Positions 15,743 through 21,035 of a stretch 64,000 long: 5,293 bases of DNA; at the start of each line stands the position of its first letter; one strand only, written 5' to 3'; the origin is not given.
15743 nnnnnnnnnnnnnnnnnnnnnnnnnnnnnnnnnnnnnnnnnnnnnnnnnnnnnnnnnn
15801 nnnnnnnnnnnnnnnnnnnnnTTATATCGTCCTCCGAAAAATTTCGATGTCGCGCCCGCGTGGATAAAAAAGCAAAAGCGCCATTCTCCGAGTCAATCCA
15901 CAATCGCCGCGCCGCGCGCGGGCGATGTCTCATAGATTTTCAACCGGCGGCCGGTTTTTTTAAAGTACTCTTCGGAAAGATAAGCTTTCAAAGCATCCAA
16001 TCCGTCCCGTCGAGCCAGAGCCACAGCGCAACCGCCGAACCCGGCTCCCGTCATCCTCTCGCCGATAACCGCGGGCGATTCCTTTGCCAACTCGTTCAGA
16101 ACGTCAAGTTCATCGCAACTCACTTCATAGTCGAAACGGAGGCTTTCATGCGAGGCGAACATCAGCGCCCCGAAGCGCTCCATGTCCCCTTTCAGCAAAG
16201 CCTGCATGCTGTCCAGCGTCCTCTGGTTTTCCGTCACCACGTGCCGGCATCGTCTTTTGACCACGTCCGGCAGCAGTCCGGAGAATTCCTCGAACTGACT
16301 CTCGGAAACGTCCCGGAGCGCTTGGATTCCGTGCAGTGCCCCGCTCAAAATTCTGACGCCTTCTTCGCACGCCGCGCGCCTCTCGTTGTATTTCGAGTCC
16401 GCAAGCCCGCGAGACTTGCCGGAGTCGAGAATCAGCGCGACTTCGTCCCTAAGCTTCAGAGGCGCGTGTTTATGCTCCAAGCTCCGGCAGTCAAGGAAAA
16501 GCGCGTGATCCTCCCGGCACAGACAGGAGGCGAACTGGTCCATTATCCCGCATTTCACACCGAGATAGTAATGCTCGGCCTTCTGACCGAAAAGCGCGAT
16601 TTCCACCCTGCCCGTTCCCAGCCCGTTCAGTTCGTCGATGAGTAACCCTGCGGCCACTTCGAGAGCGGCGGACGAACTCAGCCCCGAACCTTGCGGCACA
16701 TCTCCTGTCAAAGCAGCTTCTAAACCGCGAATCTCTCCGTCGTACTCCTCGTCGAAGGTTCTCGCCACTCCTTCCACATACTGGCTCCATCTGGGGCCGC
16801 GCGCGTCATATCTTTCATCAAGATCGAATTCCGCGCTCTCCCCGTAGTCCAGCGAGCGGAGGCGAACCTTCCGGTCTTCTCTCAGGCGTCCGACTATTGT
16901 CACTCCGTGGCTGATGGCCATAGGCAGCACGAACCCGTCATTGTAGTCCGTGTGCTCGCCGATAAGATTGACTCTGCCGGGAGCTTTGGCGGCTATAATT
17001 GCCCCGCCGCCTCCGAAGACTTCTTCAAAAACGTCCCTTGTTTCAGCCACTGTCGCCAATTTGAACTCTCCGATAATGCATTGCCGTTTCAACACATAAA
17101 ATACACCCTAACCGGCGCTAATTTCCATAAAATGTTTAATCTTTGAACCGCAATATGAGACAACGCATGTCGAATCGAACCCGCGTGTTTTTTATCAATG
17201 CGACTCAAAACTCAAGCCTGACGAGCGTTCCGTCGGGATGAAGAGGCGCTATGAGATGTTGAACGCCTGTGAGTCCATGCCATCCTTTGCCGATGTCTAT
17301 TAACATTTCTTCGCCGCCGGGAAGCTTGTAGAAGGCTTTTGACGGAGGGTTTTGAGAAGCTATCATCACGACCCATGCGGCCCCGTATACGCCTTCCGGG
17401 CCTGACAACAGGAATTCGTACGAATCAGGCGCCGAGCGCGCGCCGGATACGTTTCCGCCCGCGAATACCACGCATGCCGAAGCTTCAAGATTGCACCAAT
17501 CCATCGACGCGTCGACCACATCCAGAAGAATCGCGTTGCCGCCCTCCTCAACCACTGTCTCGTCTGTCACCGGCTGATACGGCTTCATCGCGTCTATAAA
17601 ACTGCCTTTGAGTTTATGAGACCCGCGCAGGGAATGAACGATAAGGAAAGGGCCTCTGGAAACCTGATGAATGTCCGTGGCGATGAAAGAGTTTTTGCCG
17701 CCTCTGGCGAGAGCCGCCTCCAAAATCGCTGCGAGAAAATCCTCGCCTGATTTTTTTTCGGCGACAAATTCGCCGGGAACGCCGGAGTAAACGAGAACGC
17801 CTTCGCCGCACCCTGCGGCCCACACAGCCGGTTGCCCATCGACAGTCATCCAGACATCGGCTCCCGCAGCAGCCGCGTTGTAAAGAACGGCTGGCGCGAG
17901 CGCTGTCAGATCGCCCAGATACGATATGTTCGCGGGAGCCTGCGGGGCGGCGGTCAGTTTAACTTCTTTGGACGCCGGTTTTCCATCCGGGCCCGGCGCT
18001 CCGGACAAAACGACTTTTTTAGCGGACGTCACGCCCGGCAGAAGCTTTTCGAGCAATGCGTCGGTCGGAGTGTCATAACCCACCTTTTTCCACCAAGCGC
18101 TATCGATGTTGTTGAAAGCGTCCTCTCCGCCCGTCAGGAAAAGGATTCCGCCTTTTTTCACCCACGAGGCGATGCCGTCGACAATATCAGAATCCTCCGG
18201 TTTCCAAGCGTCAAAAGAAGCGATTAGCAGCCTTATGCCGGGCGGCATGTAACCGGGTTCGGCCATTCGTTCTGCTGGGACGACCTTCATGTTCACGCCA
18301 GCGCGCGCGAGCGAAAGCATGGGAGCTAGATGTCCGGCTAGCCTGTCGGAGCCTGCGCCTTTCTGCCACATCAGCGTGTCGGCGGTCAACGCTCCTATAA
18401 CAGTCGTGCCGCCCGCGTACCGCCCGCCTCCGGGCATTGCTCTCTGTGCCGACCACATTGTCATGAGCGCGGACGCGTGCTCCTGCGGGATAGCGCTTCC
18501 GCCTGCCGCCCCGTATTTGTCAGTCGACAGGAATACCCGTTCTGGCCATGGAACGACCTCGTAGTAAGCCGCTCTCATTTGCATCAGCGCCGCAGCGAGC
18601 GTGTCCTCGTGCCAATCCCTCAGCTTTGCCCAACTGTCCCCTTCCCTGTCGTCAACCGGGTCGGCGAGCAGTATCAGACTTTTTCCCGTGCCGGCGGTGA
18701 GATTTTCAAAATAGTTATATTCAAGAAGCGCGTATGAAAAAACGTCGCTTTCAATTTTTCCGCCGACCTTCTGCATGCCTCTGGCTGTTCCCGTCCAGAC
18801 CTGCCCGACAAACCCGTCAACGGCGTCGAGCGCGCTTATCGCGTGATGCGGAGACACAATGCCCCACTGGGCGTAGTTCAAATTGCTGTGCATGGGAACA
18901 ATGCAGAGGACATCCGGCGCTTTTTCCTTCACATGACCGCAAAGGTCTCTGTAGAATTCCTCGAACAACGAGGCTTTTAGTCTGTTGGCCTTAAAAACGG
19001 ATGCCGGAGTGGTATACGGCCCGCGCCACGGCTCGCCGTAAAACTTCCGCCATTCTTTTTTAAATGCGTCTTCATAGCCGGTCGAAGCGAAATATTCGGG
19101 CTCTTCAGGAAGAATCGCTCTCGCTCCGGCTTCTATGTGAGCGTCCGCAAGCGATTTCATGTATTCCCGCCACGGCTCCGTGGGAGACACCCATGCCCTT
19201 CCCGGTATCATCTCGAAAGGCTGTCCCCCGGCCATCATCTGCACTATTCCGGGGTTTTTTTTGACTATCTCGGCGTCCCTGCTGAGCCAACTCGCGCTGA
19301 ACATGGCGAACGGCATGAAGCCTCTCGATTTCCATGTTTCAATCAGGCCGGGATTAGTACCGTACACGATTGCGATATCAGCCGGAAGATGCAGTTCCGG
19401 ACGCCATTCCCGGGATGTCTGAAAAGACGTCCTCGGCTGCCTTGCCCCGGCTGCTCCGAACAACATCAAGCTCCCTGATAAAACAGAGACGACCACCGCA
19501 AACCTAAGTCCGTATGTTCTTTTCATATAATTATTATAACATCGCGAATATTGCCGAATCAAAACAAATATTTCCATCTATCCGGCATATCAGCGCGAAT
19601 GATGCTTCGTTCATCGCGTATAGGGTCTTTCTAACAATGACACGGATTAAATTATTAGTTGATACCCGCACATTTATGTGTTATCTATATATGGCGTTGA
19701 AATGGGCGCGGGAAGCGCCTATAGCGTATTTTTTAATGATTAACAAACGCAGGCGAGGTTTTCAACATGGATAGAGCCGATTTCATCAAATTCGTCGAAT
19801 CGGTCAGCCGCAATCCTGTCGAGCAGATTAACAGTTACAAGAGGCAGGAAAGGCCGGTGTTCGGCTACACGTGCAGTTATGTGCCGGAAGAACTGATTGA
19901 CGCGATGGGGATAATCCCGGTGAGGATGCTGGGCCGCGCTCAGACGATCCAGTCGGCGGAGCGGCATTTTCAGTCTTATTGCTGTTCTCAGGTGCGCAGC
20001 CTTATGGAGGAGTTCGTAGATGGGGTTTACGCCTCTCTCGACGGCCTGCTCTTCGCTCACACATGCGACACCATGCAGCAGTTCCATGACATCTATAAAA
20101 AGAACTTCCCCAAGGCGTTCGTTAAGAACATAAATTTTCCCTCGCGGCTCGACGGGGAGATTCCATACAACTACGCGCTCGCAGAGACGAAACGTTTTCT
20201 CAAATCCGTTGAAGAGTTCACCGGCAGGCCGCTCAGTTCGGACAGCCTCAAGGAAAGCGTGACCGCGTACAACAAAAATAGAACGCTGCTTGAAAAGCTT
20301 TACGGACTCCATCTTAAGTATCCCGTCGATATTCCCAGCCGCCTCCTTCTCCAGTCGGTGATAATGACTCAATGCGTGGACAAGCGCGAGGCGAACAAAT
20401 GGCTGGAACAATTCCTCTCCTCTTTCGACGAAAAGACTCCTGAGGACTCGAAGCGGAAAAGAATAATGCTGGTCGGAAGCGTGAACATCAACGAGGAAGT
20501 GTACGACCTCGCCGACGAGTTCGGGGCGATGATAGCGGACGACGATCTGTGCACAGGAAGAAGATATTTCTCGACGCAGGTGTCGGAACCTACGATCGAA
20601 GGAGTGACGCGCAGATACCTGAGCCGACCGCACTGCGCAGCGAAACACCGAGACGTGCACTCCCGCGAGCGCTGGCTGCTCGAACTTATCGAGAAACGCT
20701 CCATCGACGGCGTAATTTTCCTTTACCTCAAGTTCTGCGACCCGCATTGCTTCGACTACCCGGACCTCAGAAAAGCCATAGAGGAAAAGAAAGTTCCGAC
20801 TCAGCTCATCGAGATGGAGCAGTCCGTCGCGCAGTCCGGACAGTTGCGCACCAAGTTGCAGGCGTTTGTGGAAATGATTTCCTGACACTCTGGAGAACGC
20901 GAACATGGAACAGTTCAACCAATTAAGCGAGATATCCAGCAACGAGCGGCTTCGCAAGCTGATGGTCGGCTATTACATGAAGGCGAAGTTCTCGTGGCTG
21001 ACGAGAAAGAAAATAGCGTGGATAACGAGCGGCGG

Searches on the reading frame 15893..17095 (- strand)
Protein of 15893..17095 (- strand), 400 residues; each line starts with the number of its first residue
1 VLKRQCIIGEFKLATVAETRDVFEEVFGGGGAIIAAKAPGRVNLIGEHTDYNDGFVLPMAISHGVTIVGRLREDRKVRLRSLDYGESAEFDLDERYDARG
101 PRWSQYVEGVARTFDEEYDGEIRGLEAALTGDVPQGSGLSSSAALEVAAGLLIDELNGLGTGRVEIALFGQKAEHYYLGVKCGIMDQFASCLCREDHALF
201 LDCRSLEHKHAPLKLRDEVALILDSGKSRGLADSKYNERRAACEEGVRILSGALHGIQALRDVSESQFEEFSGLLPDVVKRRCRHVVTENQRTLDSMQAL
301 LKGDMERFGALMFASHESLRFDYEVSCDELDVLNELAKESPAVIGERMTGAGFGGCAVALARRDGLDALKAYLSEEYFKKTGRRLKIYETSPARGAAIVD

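Call 6: search_protein_families(library=pfam, proteins=[window:15893-17095:-], max_evalue=0.001)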
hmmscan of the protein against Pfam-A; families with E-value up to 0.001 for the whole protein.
window:15893-17095:- (400 aa): 3 families
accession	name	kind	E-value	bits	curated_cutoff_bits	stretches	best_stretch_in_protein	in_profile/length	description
PF10509.15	GalKase_gal_bdg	-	1.6e-21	76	23.1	1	22-70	2-48/49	Galactokinase galactose-binding signature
PF00288.32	GHMP_kinases_N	-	5.7e-19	68.6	22.3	1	106-192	2-85/87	GHMP kinases N terminal domain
PF08544.19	GHMP_kinases_C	-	1.3e-12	48.4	21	1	297-377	2-83/85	GHMP kinases C terminal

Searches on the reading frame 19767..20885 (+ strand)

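Call 9: search_protein_families(library=pfam, proteins=[window:19767-20885:+], max_evalue=0.05)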
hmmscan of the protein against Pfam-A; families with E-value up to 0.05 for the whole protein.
window:19767-20885:+ (372 aa): 2 families
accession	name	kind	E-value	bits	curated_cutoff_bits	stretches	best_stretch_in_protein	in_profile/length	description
PF06050.19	HGD-D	-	7.1e-81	272.9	28.4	1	36-371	1-342/342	2-hydroxyglutaryl-CoA dehydratase, D-component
PF06064.16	Gam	-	0.029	15.1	25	0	62-134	13-82/98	Host-nuclease inhibitor protein Gam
